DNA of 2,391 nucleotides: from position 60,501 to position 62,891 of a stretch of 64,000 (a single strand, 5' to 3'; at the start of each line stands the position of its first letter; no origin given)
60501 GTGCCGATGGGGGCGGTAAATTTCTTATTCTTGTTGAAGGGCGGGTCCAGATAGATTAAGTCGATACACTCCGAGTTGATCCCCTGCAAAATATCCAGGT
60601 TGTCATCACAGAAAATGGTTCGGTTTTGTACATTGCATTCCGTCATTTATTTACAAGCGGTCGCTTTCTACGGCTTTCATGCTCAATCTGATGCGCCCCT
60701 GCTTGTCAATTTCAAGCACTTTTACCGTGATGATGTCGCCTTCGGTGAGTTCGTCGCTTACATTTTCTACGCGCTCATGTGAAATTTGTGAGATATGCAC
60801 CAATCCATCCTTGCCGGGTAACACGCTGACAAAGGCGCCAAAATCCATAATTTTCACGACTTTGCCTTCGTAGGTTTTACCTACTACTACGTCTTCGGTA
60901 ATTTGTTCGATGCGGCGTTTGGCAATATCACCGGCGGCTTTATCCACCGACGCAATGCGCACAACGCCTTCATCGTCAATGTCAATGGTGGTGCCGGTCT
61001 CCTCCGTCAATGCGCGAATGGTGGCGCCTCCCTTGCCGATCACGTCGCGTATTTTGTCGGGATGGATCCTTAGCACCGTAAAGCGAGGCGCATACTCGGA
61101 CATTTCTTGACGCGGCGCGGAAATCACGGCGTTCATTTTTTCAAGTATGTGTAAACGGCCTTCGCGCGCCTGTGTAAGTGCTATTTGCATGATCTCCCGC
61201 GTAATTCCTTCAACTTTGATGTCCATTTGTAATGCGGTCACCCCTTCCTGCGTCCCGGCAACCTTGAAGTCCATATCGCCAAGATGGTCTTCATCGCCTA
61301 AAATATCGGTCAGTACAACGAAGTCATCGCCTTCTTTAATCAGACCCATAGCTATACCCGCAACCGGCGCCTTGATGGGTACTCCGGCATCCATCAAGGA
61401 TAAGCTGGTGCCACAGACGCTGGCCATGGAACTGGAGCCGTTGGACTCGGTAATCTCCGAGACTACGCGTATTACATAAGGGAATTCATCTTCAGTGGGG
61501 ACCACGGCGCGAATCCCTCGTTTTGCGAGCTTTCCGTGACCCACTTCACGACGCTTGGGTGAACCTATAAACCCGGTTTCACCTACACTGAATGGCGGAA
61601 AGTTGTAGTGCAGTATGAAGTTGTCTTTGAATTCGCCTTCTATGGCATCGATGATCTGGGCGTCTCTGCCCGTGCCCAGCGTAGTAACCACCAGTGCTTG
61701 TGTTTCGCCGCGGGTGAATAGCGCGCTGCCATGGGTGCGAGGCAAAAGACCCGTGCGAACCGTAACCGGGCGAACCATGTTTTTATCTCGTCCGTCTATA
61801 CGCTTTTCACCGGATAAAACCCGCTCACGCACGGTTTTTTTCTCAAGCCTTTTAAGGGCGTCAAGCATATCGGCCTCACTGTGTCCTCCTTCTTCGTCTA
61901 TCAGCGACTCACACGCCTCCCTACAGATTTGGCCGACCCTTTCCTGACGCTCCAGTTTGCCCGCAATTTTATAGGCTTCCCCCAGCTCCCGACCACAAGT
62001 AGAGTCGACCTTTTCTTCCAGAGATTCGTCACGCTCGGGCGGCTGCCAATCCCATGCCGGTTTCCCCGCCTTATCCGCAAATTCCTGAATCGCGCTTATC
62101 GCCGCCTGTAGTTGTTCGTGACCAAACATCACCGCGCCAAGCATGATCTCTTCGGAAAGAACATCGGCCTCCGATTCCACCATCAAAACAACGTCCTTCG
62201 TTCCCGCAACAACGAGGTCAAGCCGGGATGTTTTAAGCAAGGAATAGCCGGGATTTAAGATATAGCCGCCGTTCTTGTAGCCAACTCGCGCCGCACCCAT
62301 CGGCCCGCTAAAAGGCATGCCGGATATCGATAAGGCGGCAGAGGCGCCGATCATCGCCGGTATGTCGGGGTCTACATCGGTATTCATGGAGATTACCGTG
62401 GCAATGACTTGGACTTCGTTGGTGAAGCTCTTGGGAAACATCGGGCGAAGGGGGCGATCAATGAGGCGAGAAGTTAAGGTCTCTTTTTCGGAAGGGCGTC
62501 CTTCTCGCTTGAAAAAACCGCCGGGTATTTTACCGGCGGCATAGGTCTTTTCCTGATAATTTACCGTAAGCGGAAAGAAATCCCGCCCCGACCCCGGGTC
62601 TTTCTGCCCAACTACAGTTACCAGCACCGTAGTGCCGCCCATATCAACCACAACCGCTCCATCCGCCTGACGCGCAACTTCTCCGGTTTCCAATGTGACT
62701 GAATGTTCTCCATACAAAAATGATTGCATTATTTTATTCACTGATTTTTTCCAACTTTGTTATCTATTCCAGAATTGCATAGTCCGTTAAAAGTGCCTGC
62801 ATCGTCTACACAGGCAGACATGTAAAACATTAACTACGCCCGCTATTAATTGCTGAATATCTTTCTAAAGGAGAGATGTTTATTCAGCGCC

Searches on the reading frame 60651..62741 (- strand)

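Call 57: search_protein_families(library=pfam, proteins=[window:60651-62741:-], max_evalue=0.00001)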
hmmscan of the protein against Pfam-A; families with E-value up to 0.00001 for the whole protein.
window:60651-62741:- (696 aa): 5 families
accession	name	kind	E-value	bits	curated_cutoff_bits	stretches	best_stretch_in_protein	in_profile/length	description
PF01138.27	RNase_PH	-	1.1e-60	204.2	25.5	2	14-143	4-130/130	3' exoribonuclease family, domain 1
PF03725.20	RNase_PH_C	-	1.8e-20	73.1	20.8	2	146-209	1-66/67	3' exoribonuclease family, domain 2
PF00575.29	S1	-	8.2e-19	68.2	22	1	620-689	4-74/74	S1 RNA binding domain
PF03726.19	PNPase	-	2.1e-18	67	24.6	1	241-319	2-81/81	Polyribonucleotide nucleotidyltransferase, RNA binding domain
PF00013.35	KH_1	-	6.5e-12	45.5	21.5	1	557-613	4-66/66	KH domain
